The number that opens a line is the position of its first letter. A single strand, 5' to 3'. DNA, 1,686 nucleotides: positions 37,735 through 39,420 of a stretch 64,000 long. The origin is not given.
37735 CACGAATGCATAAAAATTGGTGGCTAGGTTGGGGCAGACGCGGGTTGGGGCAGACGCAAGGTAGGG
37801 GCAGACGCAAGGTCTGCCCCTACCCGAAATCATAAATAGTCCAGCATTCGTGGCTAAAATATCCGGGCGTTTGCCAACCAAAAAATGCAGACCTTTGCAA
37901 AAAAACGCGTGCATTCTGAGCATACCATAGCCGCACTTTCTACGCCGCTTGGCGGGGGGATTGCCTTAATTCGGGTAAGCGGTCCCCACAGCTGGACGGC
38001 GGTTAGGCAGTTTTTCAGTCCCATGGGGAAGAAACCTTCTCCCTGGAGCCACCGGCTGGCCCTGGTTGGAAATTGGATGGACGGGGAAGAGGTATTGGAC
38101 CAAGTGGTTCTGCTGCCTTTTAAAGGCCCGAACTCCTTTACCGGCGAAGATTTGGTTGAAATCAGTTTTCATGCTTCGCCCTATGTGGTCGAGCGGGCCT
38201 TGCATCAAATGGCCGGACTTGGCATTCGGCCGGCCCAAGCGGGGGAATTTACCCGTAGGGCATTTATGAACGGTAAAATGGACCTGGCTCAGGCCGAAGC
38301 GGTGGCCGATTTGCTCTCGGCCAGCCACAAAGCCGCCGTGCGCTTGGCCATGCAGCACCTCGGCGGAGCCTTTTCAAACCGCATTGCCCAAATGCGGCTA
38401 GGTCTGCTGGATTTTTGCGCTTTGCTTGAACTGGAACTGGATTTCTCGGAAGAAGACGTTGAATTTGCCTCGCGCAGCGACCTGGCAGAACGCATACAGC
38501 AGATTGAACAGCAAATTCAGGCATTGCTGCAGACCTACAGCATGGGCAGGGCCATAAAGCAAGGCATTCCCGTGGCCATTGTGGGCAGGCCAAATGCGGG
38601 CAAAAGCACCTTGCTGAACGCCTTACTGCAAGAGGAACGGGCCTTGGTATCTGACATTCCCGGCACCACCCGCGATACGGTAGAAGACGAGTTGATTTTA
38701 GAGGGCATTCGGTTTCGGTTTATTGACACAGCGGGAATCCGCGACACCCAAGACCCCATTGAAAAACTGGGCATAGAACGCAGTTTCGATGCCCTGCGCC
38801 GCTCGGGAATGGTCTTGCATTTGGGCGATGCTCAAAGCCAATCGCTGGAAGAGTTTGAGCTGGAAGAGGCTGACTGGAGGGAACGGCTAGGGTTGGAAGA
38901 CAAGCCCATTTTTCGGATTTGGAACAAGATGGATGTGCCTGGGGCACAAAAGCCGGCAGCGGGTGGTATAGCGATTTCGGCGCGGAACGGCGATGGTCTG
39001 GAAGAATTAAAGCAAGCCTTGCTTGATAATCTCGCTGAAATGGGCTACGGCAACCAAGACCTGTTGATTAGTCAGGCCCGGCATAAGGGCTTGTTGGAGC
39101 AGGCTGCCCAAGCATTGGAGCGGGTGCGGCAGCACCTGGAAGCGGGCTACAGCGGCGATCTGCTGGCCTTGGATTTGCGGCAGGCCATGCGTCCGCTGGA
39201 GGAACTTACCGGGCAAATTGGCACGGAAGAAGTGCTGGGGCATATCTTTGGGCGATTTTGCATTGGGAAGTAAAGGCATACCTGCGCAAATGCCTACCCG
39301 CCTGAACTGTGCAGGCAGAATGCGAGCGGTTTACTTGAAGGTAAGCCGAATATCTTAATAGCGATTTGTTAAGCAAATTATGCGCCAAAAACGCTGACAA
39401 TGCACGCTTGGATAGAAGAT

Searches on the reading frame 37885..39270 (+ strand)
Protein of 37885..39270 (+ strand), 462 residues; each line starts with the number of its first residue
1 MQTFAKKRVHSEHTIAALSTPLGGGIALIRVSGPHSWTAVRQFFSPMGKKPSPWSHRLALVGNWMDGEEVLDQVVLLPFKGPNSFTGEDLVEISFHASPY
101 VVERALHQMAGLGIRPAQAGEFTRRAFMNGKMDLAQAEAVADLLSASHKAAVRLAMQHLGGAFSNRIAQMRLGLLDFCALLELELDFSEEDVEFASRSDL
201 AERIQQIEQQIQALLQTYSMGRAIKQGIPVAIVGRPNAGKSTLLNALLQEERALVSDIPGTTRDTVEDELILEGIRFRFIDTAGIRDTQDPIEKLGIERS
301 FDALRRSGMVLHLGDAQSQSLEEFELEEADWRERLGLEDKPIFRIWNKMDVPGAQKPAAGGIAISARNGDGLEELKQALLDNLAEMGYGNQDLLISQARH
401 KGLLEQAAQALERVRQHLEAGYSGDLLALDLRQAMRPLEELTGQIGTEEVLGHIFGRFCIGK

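Call 7: search_protein_families(library=pfam, proteins=[window:37885-39270:+])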
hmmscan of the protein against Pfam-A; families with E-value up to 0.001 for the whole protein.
window:37885-39270:+ (462 aa): 7 families
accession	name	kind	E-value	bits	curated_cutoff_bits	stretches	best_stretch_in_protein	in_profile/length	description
PF12631.12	MnmE_helical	-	2.9e-54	184.8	40.1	1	134-459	1-211/211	MnmE helical domain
PF10396.14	TrmE_N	-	1.4e-34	119.2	29.8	1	14-131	1-117/117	GTP-binding protein TrmE N-terminus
PF01926.29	MMR_HSR1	-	5e-26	91.5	21.9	1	230-348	2-113/113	50S ribosome-binding GTPase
PF02421.24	FeoB_N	-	1.2e-07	31.8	27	1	230-316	3-88/156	Ferrous iron transport protein B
PF00350.29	Dynamin_N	-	3.4e-05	24.4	27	1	230-263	1-34/168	Dynamin family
PF09818.15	ABC_ATPase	-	0.00084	18.9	23.2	0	208-266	61-115/283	P-loop domain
PF00005.33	ABC_tran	-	0.00094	20.2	25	0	224-253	8-37/137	ABC transporter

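Call 11: find_encoding_contigs(protein=window:37885-39270:+, flank=10000, max_places=10)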
Protein window:37885-39270:+ (462 aa): 14 contigs read that carry it; 9 places shown.
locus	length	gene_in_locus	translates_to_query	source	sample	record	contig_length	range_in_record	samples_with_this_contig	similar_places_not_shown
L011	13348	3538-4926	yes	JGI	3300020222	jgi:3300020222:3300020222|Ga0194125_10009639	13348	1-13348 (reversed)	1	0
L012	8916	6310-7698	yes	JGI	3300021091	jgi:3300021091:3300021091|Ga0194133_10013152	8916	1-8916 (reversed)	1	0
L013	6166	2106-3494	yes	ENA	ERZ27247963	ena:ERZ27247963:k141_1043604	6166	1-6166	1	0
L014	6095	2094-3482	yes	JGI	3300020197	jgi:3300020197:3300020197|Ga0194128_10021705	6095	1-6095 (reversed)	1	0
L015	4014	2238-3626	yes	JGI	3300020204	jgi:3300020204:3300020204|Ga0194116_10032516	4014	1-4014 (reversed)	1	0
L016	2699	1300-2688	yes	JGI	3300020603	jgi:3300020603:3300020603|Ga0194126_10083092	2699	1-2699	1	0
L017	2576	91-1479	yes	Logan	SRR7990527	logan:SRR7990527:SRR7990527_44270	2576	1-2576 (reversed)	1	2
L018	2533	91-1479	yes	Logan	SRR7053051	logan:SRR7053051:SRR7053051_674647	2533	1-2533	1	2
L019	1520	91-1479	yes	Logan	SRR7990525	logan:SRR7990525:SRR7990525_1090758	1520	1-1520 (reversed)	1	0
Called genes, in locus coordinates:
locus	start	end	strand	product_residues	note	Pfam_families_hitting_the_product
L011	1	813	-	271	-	?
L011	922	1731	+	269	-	PF00691:OmpA (weak)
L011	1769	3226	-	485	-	PF13173:AAA_14, PF13635:DUF4143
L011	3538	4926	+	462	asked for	PF10396:TrmE_N, PF12631:MnmE_helical, PF01926:MMR_HSR1, PF02421:FeoB_N (weak)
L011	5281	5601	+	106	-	PF13560:HTH_31, PF12844:HTH_19 (weak), PF01381:HTH_3 (weak)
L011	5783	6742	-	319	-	PF13573:SprB (weak), PF03781:FGE-sulfatase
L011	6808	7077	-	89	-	-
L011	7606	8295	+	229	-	PF00528:BPD_transp_1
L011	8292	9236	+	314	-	-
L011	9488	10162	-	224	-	PF01746:tRNA_m1G_MT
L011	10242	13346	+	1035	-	?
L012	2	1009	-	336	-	?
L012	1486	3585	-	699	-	PF17191:RecG_wedge, PF01336:tRNA_anti-codon, PF00176:SNF2-rel_dom (faint), PF00270:DEAD, PF04851:ResIII, PF13604:AAA_30 (weak), PF00271:Helicase_C, PF19833:RecG_dom3_C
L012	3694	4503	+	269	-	PF00691:OmpA (weak)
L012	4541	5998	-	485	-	PF13173:AAA_14, PF13635:DUF4143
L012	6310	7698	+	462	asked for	PF10396:TrmE_N, PF12631:MnmE_helical, PF01926:MMR_HSR1, PF02421:FeoB_N (weak)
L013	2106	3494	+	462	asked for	PF10396:TrmE_N, PF12631:MnmE_helical, PF01926:MMR_HSR1, PF02421:FeoB_N (weak)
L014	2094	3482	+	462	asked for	PF10396:TrmE_N, PF12631:MnmE_helical, PF01926:MMR_HSR1, PF02421:FeoB_N (weak)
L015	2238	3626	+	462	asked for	PF10396:TrmE_N, PF12631:MnmE_helical, PF01926:MMR_HSR1, PF02421:FeoB_N (weak)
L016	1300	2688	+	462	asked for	PF10396:TrmE_N, PF12631:MnmE_helical, PF01926:MMR_HSR1, PF02421:FeoB_N (weak)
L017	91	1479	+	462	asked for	PF10396:TrmE_N, PF12631:MnmE_helical, PF01926:MMR_HSR1, PF02421:FeoB_N (weak)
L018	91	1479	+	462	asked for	PF10396:TrmE_N, PF12631:MnmE_helical, PF01926:MMR_HSR1, PF02421:FeoB_N (weak)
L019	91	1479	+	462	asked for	PF10396:TrmE_N, PF12631:MnmE_helical, PF01926:MMR_HSR1, PF02421:FeoB_N (weak)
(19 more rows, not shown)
